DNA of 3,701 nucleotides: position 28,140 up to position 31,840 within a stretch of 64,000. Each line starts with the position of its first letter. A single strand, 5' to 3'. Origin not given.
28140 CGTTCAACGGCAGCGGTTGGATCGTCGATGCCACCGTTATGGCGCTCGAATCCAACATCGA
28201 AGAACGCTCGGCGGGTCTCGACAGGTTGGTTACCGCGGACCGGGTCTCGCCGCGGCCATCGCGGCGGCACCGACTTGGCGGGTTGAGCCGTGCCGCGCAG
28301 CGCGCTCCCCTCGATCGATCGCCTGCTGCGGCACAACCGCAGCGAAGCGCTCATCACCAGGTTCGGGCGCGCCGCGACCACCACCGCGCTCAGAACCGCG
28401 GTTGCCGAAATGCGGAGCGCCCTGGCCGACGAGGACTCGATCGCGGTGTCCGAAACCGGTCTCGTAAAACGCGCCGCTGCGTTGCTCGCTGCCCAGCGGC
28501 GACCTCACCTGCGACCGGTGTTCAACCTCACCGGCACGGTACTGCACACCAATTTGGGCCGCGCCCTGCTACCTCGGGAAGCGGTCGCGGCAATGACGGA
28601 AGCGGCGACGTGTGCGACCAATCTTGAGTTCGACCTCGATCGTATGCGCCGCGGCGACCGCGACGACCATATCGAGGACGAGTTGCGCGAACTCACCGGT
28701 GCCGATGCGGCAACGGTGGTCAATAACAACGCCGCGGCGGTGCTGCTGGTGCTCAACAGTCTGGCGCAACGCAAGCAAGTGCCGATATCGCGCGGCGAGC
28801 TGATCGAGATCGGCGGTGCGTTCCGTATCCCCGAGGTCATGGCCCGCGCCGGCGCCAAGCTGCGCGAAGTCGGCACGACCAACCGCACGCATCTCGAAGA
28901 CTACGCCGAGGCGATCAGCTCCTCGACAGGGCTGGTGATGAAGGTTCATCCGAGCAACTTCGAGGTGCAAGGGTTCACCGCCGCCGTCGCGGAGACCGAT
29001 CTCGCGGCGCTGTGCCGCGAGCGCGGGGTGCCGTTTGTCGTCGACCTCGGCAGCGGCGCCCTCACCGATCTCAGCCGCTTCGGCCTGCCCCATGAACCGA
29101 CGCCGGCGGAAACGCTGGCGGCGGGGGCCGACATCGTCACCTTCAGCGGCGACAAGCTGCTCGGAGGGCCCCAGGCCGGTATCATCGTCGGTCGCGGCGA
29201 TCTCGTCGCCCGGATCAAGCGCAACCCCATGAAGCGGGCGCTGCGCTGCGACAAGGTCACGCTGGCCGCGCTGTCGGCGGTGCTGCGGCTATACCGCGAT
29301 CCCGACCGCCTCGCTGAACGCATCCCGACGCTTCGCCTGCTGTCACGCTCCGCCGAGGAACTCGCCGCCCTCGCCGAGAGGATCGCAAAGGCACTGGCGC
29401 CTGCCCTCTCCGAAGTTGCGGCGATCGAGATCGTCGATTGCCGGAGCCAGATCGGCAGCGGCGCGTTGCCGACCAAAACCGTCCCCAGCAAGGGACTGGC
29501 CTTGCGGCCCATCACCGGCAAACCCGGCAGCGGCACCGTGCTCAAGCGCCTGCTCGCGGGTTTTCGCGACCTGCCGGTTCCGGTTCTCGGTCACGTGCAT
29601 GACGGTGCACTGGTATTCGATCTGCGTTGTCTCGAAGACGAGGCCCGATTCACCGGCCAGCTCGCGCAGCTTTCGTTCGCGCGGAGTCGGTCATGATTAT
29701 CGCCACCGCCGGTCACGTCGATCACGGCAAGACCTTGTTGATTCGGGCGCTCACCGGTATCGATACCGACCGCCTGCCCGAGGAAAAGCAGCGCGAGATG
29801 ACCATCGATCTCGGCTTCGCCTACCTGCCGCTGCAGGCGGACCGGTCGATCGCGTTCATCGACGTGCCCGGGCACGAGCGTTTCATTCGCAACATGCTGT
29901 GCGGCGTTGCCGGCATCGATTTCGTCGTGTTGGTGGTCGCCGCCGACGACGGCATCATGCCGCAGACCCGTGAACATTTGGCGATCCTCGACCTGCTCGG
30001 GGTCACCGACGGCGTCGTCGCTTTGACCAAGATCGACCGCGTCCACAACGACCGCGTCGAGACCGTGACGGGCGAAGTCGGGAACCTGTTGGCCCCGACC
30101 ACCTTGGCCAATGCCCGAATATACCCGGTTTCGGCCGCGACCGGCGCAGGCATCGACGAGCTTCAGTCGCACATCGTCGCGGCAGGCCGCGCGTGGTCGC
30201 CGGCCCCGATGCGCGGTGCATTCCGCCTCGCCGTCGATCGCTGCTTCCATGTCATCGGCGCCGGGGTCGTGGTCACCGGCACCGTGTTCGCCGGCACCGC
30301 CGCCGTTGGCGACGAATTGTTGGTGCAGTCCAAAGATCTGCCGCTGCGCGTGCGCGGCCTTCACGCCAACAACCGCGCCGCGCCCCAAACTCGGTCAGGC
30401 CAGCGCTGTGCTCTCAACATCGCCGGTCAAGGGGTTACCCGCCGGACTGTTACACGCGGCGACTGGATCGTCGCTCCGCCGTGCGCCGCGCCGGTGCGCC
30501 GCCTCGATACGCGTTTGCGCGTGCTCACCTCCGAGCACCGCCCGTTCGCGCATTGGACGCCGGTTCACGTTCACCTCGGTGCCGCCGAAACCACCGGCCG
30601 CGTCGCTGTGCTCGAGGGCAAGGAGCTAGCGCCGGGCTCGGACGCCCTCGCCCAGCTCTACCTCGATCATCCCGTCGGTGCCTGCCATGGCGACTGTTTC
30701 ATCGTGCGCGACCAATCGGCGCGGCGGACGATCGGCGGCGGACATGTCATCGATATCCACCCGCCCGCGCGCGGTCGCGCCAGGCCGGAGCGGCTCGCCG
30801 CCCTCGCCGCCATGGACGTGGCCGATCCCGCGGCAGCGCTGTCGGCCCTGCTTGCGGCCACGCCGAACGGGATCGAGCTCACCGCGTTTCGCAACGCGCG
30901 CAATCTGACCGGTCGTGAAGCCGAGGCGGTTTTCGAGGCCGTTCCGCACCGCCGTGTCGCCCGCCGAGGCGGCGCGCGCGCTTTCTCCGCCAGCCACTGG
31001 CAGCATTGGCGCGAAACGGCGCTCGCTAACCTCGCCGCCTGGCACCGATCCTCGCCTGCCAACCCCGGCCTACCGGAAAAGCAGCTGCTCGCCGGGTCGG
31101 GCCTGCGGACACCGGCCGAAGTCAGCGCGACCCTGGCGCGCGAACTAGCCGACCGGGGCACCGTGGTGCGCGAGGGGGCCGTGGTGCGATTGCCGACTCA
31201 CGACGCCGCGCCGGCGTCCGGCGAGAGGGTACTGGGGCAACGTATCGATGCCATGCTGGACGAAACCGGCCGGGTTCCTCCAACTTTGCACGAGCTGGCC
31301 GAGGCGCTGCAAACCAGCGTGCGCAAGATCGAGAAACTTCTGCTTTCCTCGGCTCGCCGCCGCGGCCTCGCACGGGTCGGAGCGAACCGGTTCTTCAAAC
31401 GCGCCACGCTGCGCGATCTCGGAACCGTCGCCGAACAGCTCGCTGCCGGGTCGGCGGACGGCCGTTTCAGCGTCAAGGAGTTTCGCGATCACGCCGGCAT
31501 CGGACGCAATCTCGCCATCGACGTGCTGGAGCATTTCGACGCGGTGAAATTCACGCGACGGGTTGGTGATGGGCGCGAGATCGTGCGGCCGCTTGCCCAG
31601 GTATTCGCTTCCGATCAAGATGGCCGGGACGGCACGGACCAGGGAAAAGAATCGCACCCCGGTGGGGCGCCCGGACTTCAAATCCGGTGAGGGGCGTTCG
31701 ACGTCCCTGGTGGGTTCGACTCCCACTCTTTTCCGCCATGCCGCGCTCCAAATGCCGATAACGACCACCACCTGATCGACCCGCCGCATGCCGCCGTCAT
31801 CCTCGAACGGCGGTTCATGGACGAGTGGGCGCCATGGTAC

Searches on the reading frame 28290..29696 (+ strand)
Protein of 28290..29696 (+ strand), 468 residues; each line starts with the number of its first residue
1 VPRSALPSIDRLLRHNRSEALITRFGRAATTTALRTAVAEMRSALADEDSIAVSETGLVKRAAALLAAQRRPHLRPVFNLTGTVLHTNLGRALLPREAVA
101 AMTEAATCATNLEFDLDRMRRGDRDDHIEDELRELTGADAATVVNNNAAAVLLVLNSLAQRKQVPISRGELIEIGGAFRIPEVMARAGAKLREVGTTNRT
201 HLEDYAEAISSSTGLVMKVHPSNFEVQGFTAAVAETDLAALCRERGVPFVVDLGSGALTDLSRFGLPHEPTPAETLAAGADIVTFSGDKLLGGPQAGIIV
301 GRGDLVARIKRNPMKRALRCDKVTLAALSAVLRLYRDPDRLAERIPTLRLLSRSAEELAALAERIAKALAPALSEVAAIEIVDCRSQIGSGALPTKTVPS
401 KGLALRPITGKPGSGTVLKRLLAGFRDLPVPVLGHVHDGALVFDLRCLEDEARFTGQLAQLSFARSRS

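Call 7: search_protein_families(library=pfam, proteins=[window:28290-29696:+], max_evalue=0.00001)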
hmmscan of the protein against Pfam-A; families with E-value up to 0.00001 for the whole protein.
window:28290-29696:+ (468 aa): 2 families
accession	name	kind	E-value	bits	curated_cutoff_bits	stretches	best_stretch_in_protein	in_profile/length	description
PF03841.19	SelA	-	1.3e-155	518.4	22.8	1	77-448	1-366/367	L-seryl-tRNA selenium transferase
PF12390.13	Se-cys_synth_N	-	5.2e-08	33.3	22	1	3-42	1-40/40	Selenocysteine synthase N terminal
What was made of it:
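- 28290..29696 (+): selA (selenocysteine synthase). Pfam SelA E 1e-155 plus Se-cys_synth_N (call 7).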

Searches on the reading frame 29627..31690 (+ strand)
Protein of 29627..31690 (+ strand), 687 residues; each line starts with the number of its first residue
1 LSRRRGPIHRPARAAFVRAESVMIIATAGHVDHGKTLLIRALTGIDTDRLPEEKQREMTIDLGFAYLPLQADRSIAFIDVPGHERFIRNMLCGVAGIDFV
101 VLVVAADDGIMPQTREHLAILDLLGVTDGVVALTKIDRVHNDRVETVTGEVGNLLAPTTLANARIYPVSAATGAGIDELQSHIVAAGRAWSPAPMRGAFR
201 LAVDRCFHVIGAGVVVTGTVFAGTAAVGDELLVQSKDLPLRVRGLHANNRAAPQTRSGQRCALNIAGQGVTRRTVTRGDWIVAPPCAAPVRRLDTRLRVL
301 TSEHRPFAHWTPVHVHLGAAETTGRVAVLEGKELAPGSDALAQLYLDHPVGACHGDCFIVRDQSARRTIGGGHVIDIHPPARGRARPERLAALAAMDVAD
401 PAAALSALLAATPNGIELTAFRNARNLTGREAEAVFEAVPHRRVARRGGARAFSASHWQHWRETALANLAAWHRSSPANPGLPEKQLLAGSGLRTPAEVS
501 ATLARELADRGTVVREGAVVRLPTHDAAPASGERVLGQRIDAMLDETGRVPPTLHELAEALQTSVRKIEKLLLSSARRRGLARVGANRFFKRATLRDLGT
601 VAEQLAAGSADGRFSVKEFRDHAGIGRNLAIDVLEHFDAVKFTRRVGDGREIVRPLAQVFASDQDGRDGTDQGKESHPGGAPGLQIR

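Call 7: search_protein_families(library=pfam, proteins=[window:29627-31690:+], max_evalue=0.00001)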
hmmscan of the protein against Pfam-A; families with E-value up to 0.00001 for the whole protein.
window:29627-31690:+ (687 aa): 4 families
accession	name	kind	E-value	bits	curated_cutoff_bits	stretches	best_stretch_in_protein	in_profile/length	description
PF00009.33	GTP_EFTU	-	1.6e-34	119.6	26.5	1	21-184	2-183/188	Elongation factor Tu GTP binding domain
PF25461.1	Beta-barrel_SelB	-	3.5e-28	98.2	27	1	295-381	2-80/80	Selenocysteine-specific elongation factor, beta-barrel domain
PF09107.17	SelB-wing_3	-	1.2e-13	50.8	23.2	1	611-650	6-45/47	Elongation factor SelB, winged helix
PF03144.31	GTP_EFTU_D2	-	2e-07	31.8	30.3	1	213-281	1-72/73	Elongation factor Tu domain 2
